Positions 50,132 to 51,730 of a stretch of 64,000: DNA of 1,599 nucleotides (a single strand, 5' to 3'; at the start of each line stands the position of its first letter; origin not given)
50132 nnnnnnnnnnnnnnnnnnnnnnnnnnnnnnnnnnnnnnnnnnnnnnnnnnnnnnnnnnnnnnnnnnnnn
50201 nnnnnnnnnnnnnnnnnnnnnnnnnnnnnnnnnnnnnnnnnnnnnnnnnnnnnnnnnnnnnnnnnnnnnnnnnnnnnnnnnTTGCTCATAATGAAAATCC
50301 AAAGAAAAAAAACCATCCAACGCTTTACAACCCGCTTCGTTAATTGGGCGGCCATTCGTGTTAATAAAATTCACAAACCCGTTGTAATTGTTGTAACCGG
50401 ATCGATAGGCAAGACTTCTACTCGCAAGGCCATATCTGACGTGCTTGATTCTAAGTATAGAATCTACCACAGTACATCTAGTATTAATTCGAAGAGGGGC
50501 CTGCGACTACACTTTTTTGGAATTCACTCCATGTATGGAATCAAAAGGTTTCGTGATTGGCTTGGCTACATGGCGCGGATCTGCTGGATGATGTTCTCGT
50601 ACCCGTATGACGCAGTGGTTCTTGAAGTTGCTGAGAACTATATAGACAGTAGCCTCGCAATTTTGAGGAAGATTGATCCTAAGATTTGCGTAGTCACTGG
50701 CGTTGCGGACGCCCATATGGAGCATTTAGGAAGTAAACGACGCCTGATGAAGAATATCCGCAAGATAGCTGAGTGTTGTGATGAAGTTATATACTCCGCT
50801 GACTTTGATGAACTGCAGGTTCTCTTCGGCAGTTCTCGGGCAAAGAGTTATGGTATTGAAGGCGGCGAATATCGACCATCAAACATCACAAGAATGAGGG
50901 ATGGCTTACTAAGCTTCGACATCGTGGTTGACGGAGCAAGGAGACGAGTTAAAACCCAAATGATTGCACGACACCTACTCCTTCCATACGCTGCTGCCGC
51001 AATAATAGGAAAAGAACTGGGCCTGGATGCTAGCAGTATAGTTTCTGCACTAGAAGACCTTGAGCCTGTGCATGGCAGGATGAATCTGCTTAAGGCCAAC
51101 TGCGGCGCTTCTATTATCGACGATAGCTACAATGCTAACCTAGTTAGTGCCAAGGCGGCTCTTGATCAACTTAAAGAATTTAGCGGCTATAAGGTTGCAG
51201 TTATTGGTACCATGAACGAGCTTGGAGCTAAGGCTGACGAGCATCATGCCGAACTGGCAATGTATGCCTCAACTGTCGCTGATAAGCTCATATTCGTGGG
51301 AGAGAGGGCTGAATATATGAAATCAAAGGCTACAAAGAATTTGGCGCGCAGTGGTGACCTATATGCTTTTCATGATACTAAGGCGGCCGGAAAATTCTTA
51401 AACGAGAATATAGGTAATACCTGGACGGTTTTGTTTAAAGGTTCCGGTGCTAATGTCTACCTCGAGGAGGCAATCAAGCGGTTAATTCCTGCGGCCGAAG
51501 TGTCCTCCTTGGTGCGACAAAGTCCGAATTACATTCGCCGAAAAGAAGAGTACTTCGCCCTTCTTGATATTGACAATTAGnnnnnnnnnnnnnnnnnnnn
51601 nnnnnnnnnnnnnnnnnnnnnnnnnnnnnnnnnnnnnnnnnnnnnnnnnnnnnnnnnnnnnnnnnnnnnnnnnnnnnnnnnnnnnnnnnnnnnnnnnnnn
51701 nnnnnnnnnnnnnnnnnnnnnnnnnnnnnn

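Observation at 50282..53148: murF-like Mur ligase followed by RimK ATP-grasp ligase and a stand-alone GATase1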

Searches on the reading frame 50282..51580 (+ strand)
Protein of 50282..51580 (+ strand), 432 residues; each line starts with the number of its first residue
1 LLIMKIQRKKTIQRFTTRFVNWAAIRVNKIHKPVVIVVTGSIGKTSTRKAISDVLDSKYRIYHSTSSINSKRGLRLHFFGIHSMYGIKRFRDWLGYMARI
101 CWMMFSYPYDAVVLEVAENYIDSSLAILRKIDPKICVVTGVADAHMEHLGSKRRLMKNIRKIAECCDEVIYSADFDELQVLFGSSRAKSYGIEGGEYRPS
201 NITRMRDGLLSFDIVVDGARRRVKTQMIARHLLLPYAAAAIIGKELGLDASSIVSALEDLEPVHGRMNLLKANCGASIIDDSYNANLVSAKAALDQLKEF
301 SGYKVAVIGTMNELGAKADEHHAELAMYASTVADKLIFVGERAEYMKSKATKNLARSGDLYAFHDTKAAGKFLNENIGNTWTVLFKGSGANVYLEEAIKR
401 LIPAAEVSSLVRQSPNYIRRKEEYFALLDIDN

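Call 3: search_protein_families(library=pfam, proteins=[window:50282-51580:+], max_evalue=0.01)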
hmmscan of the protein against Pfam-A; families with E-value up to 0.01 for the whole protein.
window:50282-51580:+ (432 aa): 2 families
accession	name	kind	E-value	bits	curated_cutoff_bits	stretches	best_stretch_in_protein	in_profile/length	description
PF02875.26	Mur_ligase_C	-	5.4e-19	69.7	28.4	1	265-389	1-127/127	Mur ligase, glutamate ligase domain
PF08245.18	Mur_ligase_M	-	1.9e-12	48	24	1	38-241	1-198/200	Mur ligase middle domain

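Call 4: search_protein_families(library=ncbifam, proteins=[window:50282-51580:+], max_evalue=0.01)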
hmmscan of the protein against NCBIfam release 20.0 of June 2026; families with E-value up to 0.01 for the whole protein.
window:50282-51580:+ (432 aa): 19 families
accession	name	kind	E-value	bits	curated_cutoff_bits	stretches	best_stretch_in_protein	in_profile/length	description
TIGR01143.1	murF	subfamily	4.1e-55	187.4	288.6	2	110-390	127-408/418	UDP-N-acetylmuramoyl-tripeptide--D-alanyl-D-alanine ligase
NF008896.0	PRK11929.1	equivalog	1.2e-39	135.8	1023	2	128-404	674-959/965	bifunctional UDP-N-acetylmuramoyl-L-alanyl-D-glutamate--2,6-diaminopimelate ligase MurE/UDP-N-acetylmuramoyl-tripeptide--D-alanyl-D-alanine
NF008041.0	PRK10773.1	equivalog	9.6e-24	83.9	551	1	109-401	152-447/453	UDP-N-acetylmuramoyl-tripeptide--D-alanyl-D-alanine ligase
NF008897.0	PRK11930.1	equivalog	1.3e-23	82.9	804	2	130-388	180-441/822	bifunctional UDP-N-acetylmuramoyl-tripeptide:D-alanyl-D-alanine ligase/alanine racemase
NF010693.0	PRK14093.1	equivalog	3.7e-19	68.8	544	2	225-339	285-407/479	UDP-N-acetylmuramoylalanyl-D-glutamyl-2,6-diaminopimelate--D-alanyl-D-alanine ligase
TIGR01087.1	murD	equivalog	1.4e-13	50.7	211.95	1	124-352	163-385/441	UDP-N-acetylmuramoyl-L-alanine--D-glutamate ligase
NF033197.0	F430_CfbE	equivalog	5.3e-13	48.7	250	2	219-353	258-398/430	coenzyme F430 synthase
TIGR01082.1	murC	equivalog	5.9e-12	45.4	335.1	1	122-303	157-345/449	UDP-N-acetylmuramate--L-alanine ligase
NF053646.1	pMurD1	equivalog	1.1e-09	37.5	610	2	124-299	176-350/465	pseudomurein biosynthesis peptide ligase pMurD1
NF053645.1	pMurC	equivalog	7e-09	34.9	560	1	210-352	298-437/492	pseudomurein biosynthesis peptide ligase pMurC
NF001126.0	PRK00139.1-4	equivalog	2e-08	33.2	373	1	31-308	102-373/486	UDP-N-acetylmuramoyl-L-alanyl-D-glutamate--2,6-diaminopimelate ligase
TIGR01085.1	murE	subfamily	6.4e-08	31.9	257.3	1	210-340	265-393/472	UDP-N-acetylmuramyl-tripeptide synthetase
NF011171.0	PRK14573.1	equivalog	9.2e-08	30.4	1015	1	122-269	160-309/809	bifunctional UDP-N-acetylmuramate--L-alanine ligase/D-alanine--D-alanine ligase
NF001124.0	PRK00139.1-2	equivalog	2.9e-07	29.6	476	1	213-308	288-382/500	UDP-N-acetylmuramoyl-L-alanyl-D-glutamate--2,6-diaminopimelate ligase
NF053647.1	pMurD2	equivalog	3.4e-07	29.5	550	1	237-376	250-382/405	pseudomurein biosynthesis peptide ligase pMurD2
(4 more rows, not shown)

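Call 7: find_homologous_proteins(query=window:50282-51580:+, max_evalue=0.00001)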
Query window:50282-51580:+ (432 aa): 1103 proteins with E <= 0.00001 among 8000 candidates; the best 120 are listed.
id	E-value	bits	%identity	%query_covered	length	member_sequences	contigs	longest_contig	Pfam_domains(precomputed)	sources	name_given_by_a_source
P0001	4.0e-282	953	100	99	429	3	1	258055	PF02875.27,PF08245.19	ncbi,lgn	-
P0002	7.2e-168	577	59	99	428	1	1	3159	PF02875.27,PF08245.19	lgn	-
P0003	6.4e-88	314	41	97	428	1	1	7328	PF02875.27,PF08245.19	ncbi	-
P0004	5.8e-68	248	36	97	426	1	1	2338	PF02875.27,PF08245.19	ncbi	-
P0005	5.4e-67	245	36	95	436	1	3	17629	PF02875.27,PF08245.19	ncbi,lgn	-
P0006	2.5e-66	243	38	91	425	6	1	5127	PF02875.27,PF08245.19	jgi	jgi:UDP-N-acetylmuramoyl-tripeptide--D-alanyl-D-alanine ligase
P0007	5.1e-66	242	35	97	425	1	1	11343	PF02875.27,PF08245.19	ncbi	-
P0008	1.3e-63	234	38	94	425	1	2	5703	PF02875.27,PF08245.19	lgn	-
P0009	2.1e-63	233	36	98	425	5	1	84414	PF02875.27,PF08245.19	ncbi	-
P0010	1.3e-62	230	37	91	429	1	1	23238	PF02875.27,PF08245.19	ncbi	-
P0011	6.7e-62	228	37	97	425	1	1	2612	PF02875.27,PF08245.19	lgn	-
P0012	1.9e-61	226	37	89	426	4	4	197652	PF02875.27,PF08245.19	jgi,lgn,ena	-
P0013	2.2e-61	226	36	91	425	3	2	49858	PF02875.27,PF08245.19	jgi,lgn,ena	-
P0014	3.1e-61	226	37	92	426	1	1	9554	PF02875.27,PF08245.19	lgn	-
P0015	4.1e-61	225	37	93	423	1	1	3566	PF02875.27,PF08245.19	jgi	-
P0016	7.7e-61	224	34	97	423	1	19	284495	PF02875.27,PF08245.19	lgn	-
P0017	1.9e-60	223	36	98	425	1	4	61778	PF02875.27,PF08245.19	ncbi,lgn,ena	-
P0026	1.9e-59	220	35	98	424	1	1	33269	PF02875.27,PF08245.19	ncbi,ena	-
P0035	4.8e-54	202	32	97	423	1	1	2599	PF02875.27,PF08245.19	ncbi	-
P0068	1.3e-45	174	31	96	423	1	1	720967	PF02875.27,PF08245.19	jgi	-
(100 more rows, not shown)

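Call 8: find_encoding_contigs(protein=P0001, flank=3000, max_places=2)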
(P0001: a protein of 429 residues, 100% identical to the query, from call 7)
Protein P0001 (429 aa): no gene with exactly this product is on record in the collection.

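Call 9: find_encoding_contigs(protein=P0003, flank=6000, max_places=2)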
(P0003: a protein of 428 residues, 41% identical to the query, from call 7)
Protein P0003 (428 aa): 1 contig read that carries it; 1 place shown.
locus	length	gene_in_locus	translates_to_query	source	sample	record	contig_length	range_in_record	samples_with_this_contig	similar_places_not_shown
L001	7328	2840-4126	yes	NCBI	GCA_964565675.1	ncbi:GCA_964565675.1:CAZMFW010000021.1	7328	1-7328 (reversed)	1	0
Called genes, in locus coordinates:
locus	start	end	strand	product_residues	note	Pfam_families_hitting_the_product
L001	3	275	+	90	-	?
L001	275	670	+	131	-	PF00903:Glyoxalase, PF12681:Glyoxalase_2, PF22677:Ble-like_N (weak)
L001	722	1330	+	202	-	PF01936:NYN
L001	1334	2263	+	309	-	PF00226:DnaJ, PF01556:DnaJ_C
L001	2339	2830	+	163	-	-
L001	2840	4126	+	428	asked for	PF08245:Mur_ligase_M, PF02875:Mur_ligase_C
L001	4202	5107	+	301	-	PF18030:Rimk_N, PF14397:ATPgrasp_ST (faint), PF02655:ATP-grasp_3, PF02955:GSH-S_ATP, PF08443:RimK, PF07478:Dala_Dala_lig_C (faint)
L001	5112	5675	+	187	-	PF00117:GATase, PF07722:Peptidase_C26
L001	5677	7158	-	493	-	PF08014:MATCAP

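Call 10: find_encoding_contigs(protein=P0009, flank=6000, max_places=2)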
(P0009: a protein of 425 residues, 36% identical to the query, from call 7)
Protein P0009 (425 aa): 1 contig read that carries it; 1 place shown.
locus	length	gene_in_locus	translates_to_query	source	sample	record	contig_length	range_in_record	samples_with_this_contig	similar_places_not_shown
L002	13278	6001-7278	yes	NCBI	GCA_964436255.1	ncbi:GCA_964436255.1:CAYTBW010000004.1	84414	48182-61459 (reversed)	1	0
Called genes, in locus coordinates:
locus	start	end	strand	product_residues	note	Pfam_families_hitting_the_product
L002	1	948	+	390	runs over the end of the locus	PF01476:LysM, PF23473:LysM3_LYK4_5 (faint), PF05257:CHAP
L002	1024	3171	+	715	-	PF00580:UvrD-helicase, PF01443:Viral_helicase1 (faint), PF13245:AAA_19, PF13604:AAA_30 (faint), PF13361:UvrD_C, PF13538:UvrD_C_2, PF21196:PcrA_UvrD_tudor (weak)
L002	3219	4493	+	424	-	PF01018:GTP1_OBG, PF00025:Arf (faint), PF01926:MMR_HSR1, PF02421:FeoB_N, PF09269:DUF1967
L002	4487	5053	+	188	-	PF05175:MTS, PF02353:CMAS (weak), PF06325:PrmA (weak), PF02390:Methyltransf_4 (weak), PF13847:Methyltransf_31, PF08241:Methyltransf_11 (faint), PF08242:Methyltransf_12 (weak), PF13649:Methyltransf_25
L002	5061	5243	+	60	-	-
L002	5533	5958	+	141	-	PF01741:MscL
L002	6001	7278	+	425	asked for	PF08245:Mur_ligase_M, PF02875:Mur_ligase_C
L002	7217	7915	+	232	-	PF13529:Peptidase_C39_2, PF03412:Peptidase_C39 (faint)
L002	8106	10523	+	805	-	PF00133:tRNA-synt_1, PF09334:tRNA-synt_1g, PF13603:tRNA-synt_1_2, PF00133:tRNA-synt_1, PF09334:tRNA-synt_1g (weak), PF08264:Anticodon_1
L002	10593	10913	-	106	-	-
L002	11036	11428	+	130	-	PF02620:YceD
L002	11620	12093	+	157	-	PF01029:NusB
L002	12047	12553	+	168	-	PF00293:NUDIX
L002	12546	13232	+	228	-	PF22935:RM44_endonuclase (weak), PF14622:Ribonucleas_3_3, PF00636:Ribonuclease_3, PF00035:dsrm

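Call 22: search_solved_structures(query=window:50282-51580:+, max_evalue=0.001, show_alignments=2)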
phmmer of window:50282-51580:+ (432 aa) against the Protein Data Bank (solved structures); distinct sequences matched with E-value up to 0.001: 8.
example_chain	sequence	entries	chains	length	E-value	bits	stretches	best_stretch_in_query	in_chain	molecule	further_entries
4cvk_A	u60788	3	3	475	3.1e-22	82.4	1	109-402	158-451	UDP-N-acetylmuramoyl-tripeptide--D-alanyl-D-alanine ligase | UDP-N-ACETYLMURAMOYL-TRIPEPTIDE--D-ALANYL-D- ALANINE LIGASE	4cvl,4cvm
3zl8_A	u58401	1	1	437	6.3e-20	74.8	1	111-358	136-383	UDP-N-ACETYLMURAMOYL-TRIPEPTIDE--D-ALANYL-D-ALANINE LIGASE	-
1gg4_A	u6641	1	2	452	1.1e-17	67.5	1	104-347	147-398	UDP-N-ACETYLMURAMOYLALANYL-D-GLUTAMYL-2,6-DIAMINOPIMELATE-D-ALANYL-D-ALANYL LIGASE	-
2am1_A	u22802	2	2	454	1.3e-15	60.6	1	110-389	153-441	UDP-N-acetylmuramoylalanine-D-glutamyl-lysine-D-alanyl-D-alanine ligase, MurF protein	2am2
3zm5_A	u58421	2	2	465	1.3e-15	60.6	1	110-390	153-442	UDP-N-ACETYLMURAMOYL-TRIPEPTIDE--D-ALANYL-D-ALANINE LIGASE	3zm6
4qdi_A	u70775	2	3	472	9.9e-14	54.4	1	113-373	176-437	UDP-N-acetylmuramoyl-tripeptide--D-alanyl-D-alanine ligase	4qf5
4ziy_A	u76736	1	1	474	2.3e-13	53.2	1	113-373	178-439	UDP-N-acetylmuramoyl-tripeptide--D-alanyl-D-alanine ligase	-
4c12_A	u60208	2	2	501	9.1e-05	24.9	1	187-306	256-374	UDP-N-ACETYLMURAMOYL-L-ALANYL-D-GLUTAMATE--L-LYSINE LIGASE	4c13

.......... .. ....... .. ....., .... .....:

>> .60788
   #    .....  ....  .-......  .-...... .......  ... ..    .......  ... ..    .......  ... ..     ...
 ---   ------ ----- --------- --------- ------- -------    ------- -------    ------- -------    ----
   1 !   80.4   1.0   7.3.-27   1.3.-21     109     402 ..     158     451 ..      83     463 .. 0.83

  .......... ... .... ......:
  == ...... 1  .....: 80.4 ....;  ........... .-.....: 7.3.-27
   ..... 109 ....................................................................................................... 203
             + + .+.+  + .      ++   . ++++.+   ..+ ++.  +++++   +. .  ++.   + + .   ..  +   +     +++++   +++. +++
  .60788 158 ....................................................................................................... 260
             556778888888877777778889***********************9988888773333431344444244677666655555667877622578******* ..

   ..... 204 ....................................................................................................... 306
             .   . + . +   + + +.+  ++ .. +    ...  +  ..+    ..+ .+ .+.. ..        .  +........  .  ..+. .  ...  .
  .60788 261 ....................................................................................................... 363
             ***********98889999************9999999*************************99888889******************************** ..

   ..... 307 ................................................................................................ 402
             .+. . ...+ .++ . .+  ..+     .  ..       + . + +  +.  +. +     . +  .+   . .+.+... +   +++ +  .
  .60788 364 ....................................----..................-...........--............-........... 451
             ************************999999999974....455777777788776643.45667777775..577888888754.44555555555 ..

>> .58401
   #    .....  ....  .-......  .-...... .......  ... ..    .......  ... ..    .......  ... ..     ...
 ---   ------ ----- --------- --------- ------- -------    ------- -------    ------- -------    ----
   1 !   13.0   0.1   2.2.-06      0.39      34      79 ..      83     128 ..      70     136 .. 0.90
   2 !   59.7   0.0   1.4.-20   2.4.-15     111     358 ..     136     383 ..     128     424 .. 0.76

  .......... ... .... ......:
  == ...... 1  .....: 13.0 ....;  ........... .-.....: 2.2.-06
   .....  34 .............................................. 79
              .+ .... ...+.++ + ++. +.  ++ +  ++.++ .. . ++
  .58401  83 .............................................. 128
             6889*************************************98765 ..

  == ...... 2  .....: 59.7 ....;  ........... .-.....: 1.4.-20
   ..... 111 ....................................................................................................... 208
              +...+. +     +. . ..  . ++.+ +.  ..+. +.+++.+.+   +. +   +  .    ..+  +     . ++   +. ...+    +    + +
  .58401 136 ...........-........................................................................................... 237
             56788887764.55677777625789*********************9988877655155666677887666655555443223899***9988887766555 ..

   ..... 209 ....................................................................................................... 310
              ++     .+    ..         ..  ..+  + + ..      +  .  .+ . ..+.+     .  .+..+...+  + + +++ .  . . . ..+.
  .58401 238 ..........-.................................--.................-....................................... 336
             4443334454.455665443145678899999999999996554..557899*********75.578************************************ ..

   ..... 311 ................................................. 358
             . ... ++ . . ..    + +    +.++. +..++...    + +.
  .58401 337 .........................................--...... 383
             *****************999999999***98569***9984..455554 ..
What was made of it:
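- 50291..51580 (+): Divergent MurF-like Mur ligase paralogue with central and C-terminal domains only (the ORF as listed starts at TTG 50282). It is inferred to be an active ATP-dependent amide ligase that is not the housekeeping MurF. Domains and scores: calls 3, 4, 22.
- Checked: The P-loop starts near residue 40, whereas it sits near residue 83 in Thermotoga MurF (call 22).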

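Call 34: find_encoding_contigs(protein=P0068, flank=7000, max_places=2)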
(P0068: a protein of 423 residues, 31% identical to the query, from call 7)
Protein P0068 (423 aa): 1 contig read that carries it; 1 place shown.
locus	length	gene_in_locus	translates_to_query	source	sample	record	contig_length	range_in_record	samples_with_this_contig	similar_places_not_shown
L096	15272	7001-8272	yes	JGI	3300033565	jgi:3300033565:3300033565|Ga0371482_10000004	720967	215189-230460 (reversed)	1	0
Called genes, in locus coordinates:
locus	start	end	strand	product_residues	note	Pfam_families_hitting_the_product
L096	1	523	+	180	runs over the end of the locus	PF02357:NusG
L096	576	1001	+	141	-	PF03946:Ribosomal_L11_N, PF00298:Ribosomal_L11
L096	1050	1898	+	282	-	PF00687:Ribosomal_L1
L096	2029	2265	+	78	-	-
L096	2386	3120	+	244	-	-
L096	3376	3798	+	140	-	PF02381:MraZ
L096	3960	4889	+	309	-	PF01795:Methyltransf_5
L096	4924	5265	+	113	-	-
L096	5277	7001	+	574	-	PF03717:PBP_dimer, PF00905:Transpeptidase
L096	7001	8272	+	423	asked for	PF08245:Mur_ligase_M, PF02875:Mur_ligase_C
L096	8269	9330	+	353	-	PF00953:Glycos_transf_4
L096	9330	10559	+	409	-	PF01098:FTSW_RODA_SPOVE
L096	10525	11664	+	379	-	PF03033:Glyco_transf_28, PF04101:Glyco_tran_28_C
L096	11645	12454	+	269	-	PF08478:POTRA_1 (weak)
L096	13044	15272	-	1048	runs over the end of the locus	PF26449:DUF8128, PF10412:TrwB_AAD_bind, PF01935:DUF87 (weak), PF12696:TraG-D_C (faint)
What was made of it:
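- Closest known: MurF. Same: It has the same architecture, without an N-terminal domain, as the copy that sits between ftsI and mraY in L096 (call 34).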
